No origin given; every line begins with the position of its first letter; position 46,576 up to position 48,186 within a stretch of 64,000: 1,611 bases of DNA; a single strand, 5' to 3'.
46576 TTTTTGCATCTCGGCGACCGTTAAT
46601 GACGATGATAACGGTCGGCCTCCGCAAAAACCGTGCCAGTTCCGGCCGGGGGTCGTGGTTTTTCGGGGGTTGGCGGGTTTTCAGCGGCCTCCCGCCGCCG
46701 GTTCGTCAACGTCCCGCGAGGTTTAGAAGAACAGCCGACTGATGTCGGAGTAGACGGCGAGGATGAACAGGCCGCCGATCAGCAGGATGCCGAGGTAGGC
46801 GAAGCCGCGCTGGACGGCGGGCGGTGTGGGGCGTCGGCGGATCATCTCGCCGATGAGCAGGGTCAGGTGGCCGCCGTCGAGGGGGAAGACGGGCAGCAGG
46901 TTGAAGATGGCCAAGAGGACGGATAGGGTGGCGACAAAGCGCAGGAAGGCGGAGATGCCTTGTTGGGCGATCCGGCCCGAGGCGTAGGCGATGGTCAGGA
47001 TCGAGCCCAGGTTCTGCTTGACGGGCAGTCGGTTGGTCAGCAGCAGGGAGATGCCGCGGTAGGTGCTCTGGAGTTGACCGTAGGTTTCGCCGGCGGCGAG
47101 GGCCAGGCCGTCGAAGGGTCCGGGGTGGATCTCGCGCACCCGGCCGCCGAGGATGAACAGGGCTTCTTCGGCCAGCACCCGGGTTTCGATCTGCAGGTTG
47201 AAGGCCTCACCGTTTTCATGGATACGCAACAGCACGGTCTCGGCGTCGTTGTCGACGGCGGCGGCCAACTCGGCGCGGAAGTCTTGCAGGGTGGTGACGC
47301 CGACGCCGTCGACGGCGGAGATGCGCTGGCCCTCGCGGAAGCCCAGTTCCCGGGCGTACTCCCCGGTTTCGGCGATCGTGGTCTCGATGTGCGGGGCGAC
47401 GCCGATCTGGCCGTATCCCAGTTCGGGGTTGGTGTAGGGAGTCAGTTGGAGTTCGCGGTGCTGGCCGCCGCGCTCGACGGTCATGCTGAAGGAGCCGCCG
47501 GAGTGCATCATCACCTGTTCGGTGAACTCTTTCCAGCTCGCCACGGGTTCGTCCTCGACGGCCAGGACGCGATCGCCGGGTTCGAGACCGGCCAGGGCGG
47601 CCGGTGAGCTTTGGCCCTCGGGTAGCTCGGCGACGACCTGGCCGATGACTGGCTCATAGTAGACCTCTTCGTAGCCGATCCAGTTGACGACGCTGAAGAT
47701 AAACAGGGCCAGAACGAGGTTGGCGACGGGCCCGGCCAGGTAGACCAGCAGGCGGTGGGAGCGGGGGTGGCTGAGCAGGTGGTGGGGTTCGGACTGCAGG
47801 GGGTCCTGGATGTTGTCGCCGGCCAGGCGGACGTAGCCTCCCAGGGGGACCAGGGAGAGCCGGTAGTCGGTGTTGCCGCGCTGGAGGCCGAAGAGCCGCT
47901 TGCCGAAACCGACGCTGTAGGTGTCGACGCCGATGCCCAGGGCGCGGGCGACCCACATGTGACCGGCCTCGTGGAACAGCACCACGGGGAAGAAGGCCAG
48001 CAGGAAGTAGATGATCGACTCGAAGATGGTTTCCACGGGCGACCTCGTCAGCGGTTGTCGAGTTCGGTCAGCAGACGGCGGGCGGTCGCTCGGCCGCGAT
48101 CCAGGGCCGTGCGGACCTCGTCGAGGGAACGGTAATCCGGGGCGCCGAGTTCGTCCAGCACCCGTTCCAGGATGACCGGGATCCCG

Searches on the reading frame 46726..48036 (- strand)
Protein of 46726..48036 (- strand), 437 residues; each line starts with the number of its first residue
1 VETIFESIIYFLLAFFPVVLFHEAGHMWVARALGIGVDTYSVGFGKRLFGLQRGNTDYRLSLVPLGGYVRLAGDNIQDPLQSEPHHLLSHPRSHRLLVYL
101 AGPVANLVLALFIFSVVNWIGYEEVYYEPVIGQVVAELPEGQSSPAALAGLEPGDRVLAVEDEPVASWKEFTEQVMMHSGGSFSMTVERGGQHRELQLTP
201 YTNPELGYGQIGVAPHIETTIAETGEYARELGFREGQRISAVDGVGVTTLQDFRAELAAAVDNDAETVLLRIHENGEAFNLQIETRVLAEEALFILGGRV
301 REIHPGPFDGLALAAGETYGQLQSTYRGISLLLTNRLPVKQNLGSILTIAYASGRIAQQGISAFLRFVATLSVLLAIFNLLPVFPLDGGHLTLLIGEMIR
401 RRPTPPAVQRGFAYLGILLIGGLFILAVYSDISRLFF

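Call 34: find_homologous_proteins(query=window:46726-48036:-, max_evalue=1e-30)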
Query window:46726-48036:- (437 aa): 4734 proteins with E <= 1e-30 among 8000 candidates; the best 120 are listed.
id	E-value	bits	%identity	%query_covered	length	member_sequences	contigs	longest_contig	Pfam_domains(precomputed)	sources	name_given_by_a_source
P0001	4.4e-275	930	96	100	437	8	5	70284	PF17820.8,PF00595.30,PF13180.13,PF02163.29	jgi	jgi:regulator of sigma E protease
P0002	2.0e-172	592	63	100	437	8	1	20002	PF14685.15,PF17820.8,PF00595.30,PF13180.13,PF02163.29,PF21558.4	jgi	jgi:regulator of sigma E protease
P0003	5.8e-155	535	59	94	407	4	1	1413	PF17820.8,PF13180.13,PF02163.29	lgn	-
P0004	1.4e-92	329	39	97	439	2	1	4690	PF17820.8,PF13180.13,PF02163.29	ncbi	-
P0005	1.8e-91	325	39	97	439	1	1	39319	PF17820.8,PF00595.30,PF13180.13,PF02163.29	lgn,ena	-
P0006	4.1e-91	324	39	97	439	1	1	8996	PF17820.8,PF13180.13,PF02163.29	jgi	-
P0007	6.1e-91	324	39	97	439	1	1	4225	PF17820.8,PF13180.13,PF02163.29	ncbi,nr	ncbi:RIP metalloprotease RseP [bacterium]|nr:RIP metalloprotease RseP [bacterium]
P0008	8.1e-69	251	36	97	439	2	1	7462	PF14685.15,PF17820.8,PF00595.30,PF13180.13,PF02163.29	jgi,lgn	jgi:regulator of sigma E protease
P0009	8.4e-68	247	35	95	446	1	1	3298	PF04495.21,PF14685.15,PF17820.8,PF00595.30,PF13180.13,PF02163.29,PF21558.4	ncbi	-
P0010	1.4e-67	247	35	98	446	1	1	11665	PF04495.21,PF14685.15,PF17820.8,PF00595.30,PF13180.13,PF02163.29,PF21558.4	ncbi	-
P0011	3.1e-66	242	35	97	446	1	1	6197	PF04495.21,PF14685.15,PF17820.8,PF00595.30,PF13180.13,PF02163.29,PF21558.4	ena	-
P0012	1.6e-65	240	35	97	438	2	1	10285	PF14685.15,PF17820.8,PF00595.30,PF13180.13,PF02163.29,PF21558.4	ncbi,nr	ncbi:MAG TPA: site-2 protease family protein [Thermoanaerobaculia bacterium]|nr:site-2 protease fami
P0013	1.5e-64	237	35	99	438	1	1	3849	PF14685.15,PF17820.8,PF00595.30,PF13180.13,PF02163.29,PF21558.4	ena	-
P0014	3.2e-63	232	34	99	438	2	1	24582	PF14685.15,PF17820.8,PF00595.30,PF13180.13,PF02163.29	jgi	jgi:regulator of sigma E protease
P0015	5.6e-63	231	34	97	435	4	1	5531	PF04495.21,PF14685.15,PF17820.8,PF00595.30,PF13180.13,PF02163.29,PF21558.4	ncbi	-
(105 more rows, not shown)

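Call 35: find_encoding_contigs(protein=P0001, flank=10000, max_places=10)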
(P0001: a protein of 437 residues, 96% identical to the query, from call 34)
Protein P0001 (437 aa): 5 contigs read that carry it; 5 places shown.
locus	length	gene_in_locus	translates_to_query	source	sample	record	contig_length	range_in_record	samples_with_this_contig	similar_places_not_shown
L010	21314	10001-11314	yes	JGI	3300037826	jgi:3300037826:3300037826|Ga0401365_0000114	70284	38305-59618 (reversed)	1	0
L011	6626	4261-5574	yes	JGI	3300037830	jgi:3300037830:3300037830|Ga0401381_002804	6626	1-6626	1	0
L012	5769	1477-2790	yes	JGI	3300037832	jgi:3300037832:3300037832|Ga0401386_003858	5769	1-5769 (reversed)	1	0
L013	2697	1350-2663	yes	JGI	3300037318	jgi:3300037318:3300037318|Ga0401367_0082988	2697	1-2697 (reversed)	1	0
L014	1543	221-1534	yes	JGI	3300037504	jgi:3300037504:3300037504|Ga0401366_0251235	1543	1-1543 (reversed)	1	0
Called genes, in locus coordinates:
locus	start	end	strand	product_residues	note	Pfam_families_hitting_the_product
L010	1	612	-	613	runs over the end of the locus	PF18962:Por_Secre_tail (weak)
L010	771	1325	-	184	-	PF01184:Gpr1_Fun34_YaaH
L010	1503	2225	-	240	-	-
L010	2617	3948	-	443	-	-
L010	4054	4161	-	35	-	-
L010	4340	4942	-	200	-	-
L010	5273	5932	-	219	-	PF24517:CBM96 (weak)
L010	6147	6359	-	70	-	-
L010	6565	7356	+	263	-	PF01255:Prenyltransf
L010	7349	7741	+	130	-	-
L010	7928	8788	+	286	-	PF01148:CTP_transf_1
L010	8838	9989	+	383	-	PF02670:DXP_reductoisom, PF08436:DXP_redisom_C, PF13288:DXPR_C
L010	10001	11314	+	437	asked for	PF02163:Peptidase_M50, PF00595:PDZ (faint), PF13180:PDZ_2, PF17820:PDZ_6 (weak)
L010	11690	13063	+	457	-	PF00112:Peptidase_C1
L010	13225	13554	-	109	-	-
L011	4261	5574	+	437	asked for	PF02163:Peptidase_M50, PF00595:PDZ (faint), PF13180:PDZ_2, PF17820:PDZ_6 (weak)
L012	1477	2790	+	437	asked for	PF02163:Peptidase_M50, PF00595:PDZ (faint), PF13180:PDZ_2, PF17820:PDZ_6 (weak)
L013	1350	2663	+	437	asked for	PF02163:Peptidase_M50, PF00595:PDZ (faint), PF13180:PDZ_2, PF17820:PDZ_6 (weak)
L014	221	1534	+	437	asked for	PF02163:Peptidase_M50, PF00595:PDZ (faint), PF13180:PDZ_2, PF17820:PDZ_6 (weak)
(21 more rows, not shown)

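Call 36: find_encoding_contigs(protein=P0002, flank=10000, max_places=5)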
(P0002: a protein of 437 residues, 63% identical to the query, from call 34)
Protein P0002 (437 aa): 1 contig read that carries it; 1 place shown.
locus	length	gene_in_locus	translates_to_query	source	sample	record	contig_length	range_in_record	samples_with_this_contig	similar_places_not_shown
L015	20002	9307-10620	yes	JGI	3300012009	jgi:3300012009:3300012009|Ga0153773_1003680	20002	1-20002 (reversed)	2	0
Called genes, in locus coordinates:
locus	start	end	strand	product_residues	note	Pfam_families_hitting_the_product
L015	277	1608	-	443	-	-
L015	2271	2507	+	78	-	-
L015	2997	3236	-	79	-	-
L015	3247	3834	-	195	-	-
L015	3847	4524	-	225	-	-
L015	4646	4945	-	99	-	-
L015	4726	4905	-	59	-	-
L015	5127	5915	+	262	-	PF01255:Prenyltransf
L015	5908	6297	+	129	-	-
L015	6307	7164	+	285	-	PF01148:CTP_transf_1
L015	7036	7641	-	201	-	-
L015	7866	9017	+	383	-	PF02670:DXP_reductoisom, PF08436:DXP_redisom_C, PF13288:DXPR_C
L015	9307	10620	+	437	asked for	PF02163:Peptidase_M50, PF13180:PDZ_2, PF00595:PDZ (weak), PF14685:PDZ_Tricorn (faint), PF17820:PDZ_6, PF21558:Pept_S41_N_bact (faint), PF17820:PDZ_6 (weak)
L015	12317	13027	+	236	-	-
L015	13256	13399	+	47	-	-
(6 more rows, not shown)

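Call 54: find_encoding_contigs(protein=P0005, flank=10000, max_places=3)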
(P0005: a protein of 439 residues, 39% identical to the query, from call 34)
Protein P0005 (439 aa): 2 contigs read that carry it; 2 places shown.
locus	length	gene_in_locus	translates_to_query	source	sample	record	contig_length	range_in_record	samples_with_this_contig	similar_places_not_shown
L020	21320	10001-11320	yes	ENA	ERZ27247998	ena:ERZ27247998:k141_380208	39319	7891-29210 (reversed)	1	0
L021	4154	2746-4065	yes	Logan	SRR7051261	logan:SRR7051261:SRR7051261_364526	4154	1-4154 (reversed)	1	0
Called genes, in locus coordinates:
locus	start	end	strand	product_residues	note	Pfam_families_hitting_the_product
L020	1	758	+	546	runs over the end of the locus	PF19494:DUF6029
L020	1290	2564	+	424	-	PF00478:IMPDH (faint), PF03060:NMO, PF01180:DHO_dh (weak)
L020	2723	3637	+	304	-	-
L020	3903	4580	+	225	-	-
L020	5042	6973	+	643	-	-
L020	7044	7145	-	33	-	-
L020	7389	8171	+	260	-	PF00459:Inositol_P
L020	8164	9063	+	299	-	PF08239:SH3_3, PF13428:TPR_14 (faint), PF13424:TPR_12 (faint), PF00515:TPR_1 (faint), PF07719:TPR_2 (faint), PF13176:TPR_7 (faint), PF13181:TPR_8 (faint), PF13432:TPR_16, +4 more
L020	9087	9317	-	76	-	-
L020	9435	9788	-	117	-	-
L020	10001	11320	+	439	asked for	PF02163:Peptidase_M50, PF00595:PDZ (faint), PF13180:PDZ_2 (faint), PF17820:PDZ_6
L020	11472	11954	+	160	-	-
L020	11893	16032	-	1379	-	PF07721:TPR_4 (faint), PF00211:Guanylate_cyc, PF13191:AAA_16, PF07719:TPR_2 (faint), PF00515:TPR_1 (faint), PF13424:TPR_12 (weak), PF17874:TPR_MalT, PF13424:TPR_12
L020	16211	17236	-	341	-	PF00022:Actin, PF06723:MreB_Mbl, PF00012:HSP70, PF14450:FtsA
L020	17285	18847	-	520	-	-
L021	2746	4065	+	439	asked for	PF02163:Peptidase_M50, PF00595:PDZ (faint), PF13180:PDZ_2 (faint), PF17820:PDZ_6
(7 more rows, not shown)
